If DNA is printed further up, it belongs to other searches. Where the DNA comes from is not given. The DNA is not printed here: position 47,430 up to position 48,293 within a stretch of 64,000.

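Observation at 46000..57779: Recurring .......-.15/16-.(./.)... motif upstream of T9SS cargo genes near an ECF sigma/anti-sigma pair: a putative ECF regulon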

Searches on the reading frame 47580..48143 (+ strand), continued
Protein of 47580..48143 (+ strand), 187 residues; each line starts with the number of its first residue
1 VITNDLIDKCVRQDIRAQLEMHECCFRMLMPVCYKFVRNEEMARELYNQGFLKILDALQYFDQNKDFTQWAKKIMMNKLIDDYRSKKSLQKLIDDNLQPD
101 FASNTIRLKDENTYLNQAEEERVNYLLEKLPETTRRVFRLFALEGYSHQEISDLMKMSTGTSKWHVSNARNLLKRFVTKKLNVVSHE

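Call 44: search_protein_families(library=pfam, proteins=[L008:10567-11874:+, L008:11874-12998:+, L012:10506-12101:+, L006:10564-11970:+, L018:10569-11741:+, L018:9248-9901:+, L018:8489-9034:-, L010:10555-11832:+, L010:11836-12942:+], max_evalue=1)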
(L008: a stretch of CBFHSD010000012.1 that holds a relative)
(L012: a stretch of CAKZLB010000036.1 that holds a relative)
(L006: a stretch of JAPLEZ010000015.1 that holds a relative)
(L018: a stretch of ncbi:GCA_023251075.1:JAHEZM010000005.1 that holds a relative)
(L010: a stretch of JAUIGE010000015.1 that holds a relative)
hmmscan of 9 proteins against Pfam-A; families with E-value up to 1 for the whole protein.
L008:10567-11874:+ (435 aa): 3 families
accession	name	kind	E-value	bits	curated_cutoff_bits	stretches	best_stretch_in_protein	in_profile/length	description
PF13568.12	OMP_b-brl_2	-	4.7e-13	50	27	1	237-407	12-173/175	Outer membrane protein beta-barrel domain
PF01589.21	Alpha_E1_glycop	-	0.00041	19.6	25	1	59-215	145-301/504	Alphavirus E1 glycoprotein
PF13505.12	OMP_b-brl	-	0.0021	18.7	28.7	1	236-423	20-172/175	Outer membrane protein beta-barrel domain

L008:11874-12998:+ (374 aa): 2 families
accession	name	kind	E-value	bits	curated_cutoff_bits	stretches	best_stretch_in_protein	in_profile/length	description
PF18911.6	PKD_4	-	0.0026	18.2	27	1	211-260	31-77/85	PKD domain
PF00801.26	PKD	-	0.024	15.1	23.5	1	211-266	26-80/80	PKD domain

L012:10506-12101:+ (531 aa): 4 families
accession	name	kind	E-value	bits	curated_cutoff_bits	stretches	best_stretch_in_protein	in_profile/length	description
PF09411.16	PagL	-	0.002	18.7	23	1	278-392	21-111/136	Lipid A 3-O-deacylase (PagL)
PF13505.12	OMP_b-brl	-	0.0021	18.7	28.7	1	270-409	55-166/175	Outer membrane protein beta-barrel domain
PF05432.16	BSP_II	-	0.015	15.5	25.1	1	100-185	149-235/299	Bone sialoprotein II (BSP-II)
PF00793.26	DAHP_synth_1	-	0.14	11.5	25.5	1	189-233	27-70/270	DAHP synthetase I family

L006:10564-11970:+ (468 aa): 4 families
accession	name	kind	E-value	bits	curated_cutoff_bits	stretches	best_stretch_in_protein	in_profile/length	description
PF13568.12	OMP_b-brl_2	-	2.5e-09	37.9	27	1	223-426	36-175/175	Outer membrane protein beta-barrel domain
PF21122.3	KA1_BRSK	-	0.01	16.4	27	1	166-221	4-59/113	BRSK1/2 KA1 domain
PF19439.4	CLEC16A_C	-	0.015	14.3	22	1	39-159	84-212/767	CLEC16A C-terminal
PF23006.1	Tor_FN3_1st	-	0.059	13.6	25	1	82-148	16-83/115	Tyrosine-protein kinase receptor torso, first FN3 domain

L018:10569-11741:+ (390 aa): 1 family
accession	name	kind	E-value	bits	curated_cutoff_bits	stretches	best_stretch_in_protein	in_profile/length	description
PF01915.27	Glyco_hydro_3_C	-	0.019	15.4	31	1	71-147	45-118/200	Glycosyl hydrolase family 3 C-terminal domain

L018:9248-9901:+ (217 aa): 3 families
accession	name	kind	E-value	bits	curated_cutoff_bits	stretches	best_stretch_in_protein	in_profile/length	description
PF00050.26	Kazal_1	-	9.4e-12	45.2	21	3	59-74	11-26/49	Kazal-type serine protease inhibitor domain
PF07648.20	Kazal_2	-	2.2e-07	31.3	22.8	3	59-74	9-24/48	Kazal-type serine protease inhibitor domain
PF04324.20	Fer2_BFD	-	1.3e-05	25.9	26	2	177-200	2-24/50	BFD-like [2Fe-2S] binding domain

L018:8489-9034:- (181 aa): 1 family
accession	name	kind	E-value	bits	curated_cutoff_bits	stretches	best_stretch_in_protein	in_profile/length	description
PF05563.18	SpvD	-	0.099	12.8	25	1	36-100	68-132/212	Salmonella plasmid virulence protein SpvD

L010:10555-11832:+ (425 aa): 0 families

L010:11836-12942:+ (368 aa): 2 families
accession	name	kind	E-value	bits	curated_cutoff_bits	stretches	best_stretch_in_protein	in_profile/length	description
PF18911.6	PKD_4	-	1.6e-19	70.1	27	2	205-253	20-71/85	PKD domain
PF00801.26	PKD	-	1.3e-14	54.4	23.5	2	201-252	13-67/80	PKD domain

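Call 65: search_protein_families(library=pfam, proteins=[L002:8417-9670:+, L003:7019-9076:+, L003:14898-17324:+, L004:17561-18832:+, L005:8247-9611:+, L005:12406-16020:+, L006:8951-9919:+, L010:7844-9922:+, L011:8278-9969:+, L014:8541-9752:+], max_evalue=0.001)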
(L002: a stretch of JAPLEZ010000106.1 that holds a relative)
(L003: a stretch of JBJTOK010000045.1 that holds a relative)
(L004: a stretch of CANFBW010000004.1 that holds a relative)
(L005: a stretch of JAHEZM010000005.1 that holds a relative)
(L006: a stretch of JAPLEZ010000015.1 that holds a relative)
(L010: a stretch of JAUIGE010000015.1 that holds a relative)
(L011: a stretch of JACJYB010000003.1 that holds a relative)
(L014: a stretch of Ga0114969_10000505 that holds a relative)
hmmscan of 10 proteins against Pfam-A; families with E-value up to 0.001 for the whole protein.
L002:8417-9670:+ (417 aa): 3 families
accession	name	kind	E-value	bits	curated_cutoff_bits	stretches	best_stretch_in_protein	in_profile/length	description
PF18962.6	Por_Secre_tail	-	1.3e-11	45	27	1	349-416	1-71/75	Secretion system C-terminal sorting domain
PF13229.12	Beta_helix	-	1.5e-09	38.1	25.9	2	42-134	47-138/158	Right handed beta helix region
PF05048.19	NosD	-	2e-05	24.6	23.6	1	45-149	87-190/212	Periplasmic copper-binding protein (NosD)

L003:7019-9076:+ (685 aa): 8 families
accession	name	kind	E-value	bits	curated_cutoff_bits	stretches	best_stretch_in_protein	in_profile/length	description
PF17957.7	Big_7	-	2.3e-36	124.7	24.1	2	425-493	1-70/70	Bacterial Ig domain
PF13229.12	Beta_helix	-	7.9e-09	35.8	25.9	1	28-123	45-140/158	Right handed beta helix region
PF00801.26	PKD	-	2.4e-05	24.7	23.5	0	437-510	10-80/80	PKD domain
PF18962.6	Por_Secre_tail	-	2.8e-05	24.8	27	1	629-682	18-73/75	Secretion system C-terminal sorting domain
PF07495.19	Y_Y_Y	-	0.0002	21.6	26.6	0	471-501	26-52/65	Y_Y_Y domain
PF19077.6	Big_13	-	0.00021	22.2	27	0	444-512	31-100/102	Bacterial Ig-like domain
PF05048.19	NosD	-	0.00048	20.1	23.6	1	37-120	24-102/212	Periplasmic copper-binding protein (NosD)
PF24421.1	Ig_J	-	0.00054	20.5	29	0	466-515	55-104/104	Tip attachment protein J, Ig-like domain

L003:14898-17324:+ (808 aa): 2 families
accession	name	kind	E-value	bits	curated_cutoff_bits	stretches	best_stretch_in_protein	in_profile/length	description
PF12951.13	PATR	-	1.4e-09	38.3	27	1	466-495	1-30/30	Passenger-associated-transport-repeat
PF18962.6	Por_Secre_tail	-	9.2e-09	35.9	27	1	729-805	1-74/75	Secretion system C-terminal sorting domain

L004:17561-18832:+ (423 aa): 1 family
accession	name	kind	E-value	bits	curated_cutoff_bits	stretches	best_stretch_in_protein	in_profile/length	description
PF18962.6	Por_Secre_tail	-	8.6e-12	45.6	27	1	354-413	1-64/75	Secretion system C-terminal sorting domain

L005:8247-9611:+ (454 aa): 2 families
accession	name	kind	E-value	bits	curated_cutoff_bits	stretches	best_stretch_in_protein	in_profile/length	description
PF00704.34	Glyco_hydro_18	-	1.9e-15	57.8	29.6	1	31-236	2-186/317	Glycosyl hydrolases family 18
PF18962.6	Por_Secre_tail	-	4e-07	30.7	27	1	387-448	1-66/75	Secretion system C-terminal sorting domain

L005:12406-16020:+ (1204 aa): 2 families
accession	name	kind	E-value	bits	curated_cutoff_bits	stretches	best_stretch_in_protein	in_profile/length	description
PF13585.12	CHU_C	-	8.7e-14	51.9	27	1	1104-1202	3-86/86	CHU_C Type IX secretion signal domain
PF07676.18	PD40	-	0.00023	21.5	20.9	0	308-322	16-30/38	WD40-like Beta Propeller Repeat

L006:8951-9919:+ (322 aa): 2 families
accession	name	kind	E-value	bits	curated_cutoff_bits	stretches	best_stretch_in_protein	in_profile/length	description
PF00050.26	Kazal_1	-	7.6e-19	67.9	21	2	154-180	1-28/49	Kazal-type serine protease inhibitor domain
PF07648.20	Kazal_2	-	3.7e-17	62.6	22.8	1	159-181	4-27/48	Kazal-type serine protease inhibitor domain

L010:7844-9922:+ (692 aa): 11 families
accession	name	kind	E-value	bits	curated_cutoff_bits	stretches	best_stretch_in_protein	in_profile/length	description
PF18911.6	PKD_4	-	1e-41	141.3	27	3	242-291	29-78/85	PKD domain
PF00801.26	PKD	-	3.1e-20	72.4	23.5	3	248-294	30-78/80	PKD domain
PF18962.6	Por_Secre_tail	-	1.8e-16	60.6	27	1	615-691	1-75/75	Secretion system C-terminal sorting domain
PF13620.12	CarboxypepD_reg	-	2.1e-12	47.6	32.3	1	522-589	11-79/82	Carboxypeptidase regulatory-like domain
PF17210.9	SdrD_B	-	4.2e-11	43.5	29.7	1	523-584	22-82/112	SdrD B-like domain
PF17802.7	SpaA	-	6.8e-06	26.6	23.1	0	521-563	12-56/91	Prealbumin-like fold domain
PF13715.12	CarbopepD_reg_2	-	4.2e-05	23.9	32.2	1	522-597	11-80/88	CarboxypepD_reg-like domain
PF07495.19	Y_Y_Y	-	4.5e-05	23.7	26.6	0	523-576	4-55/65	Y_Y_Y domain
PF09430.16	EMC7_beta-sandw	-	8e-05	23.3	26.6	0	523-596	5-76/122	ER membrane protein complex subunit 7, beta-sandwich domain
PF16967.11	TcfC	-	0.00014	21.7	29.4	0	553-570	38-55/68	E-set like domain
PF07210.18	DUF1416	-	0.00068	19.9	23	0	514-565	23-72/97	Protein of unknown function (DUF1416)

L011:8278-9969:+ (563 aa): 3 families
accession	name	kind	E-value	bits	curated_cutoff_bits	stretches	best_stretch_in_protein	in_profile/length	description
PF18962.6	Por_Secre_tail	-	1.4e-07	32.2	27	1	486-553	1-66/75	Secretion system C-terminal sorting domain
PF18573.7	BclA_C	-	4.9e-05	23.6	38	0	185-229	18-61/128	BclA C-terminal domain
PF17611.7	DUF5506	-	0.00039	20.8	27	0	404-436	13-45/161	Family of unknown function (DUF5506)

L014:8541-9752:+ (403 aa): 3 families
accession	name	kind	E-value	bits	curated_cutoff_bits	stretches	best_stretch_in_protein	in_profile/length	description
PF18962.6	Por_Secre_tail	-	7.6e-13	49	27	1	335-401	1-70/75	Secretion system C-terminal sorting domain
PF13229.12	Beta_helix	-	6.8e-07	29.5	25.9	1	28-120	47-138/158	Right handed beta helix region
PF05048.19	NosD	-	0.00016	21.6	23.6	1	28-135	83-190/212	Periplasmic copper-binding protein (NosD)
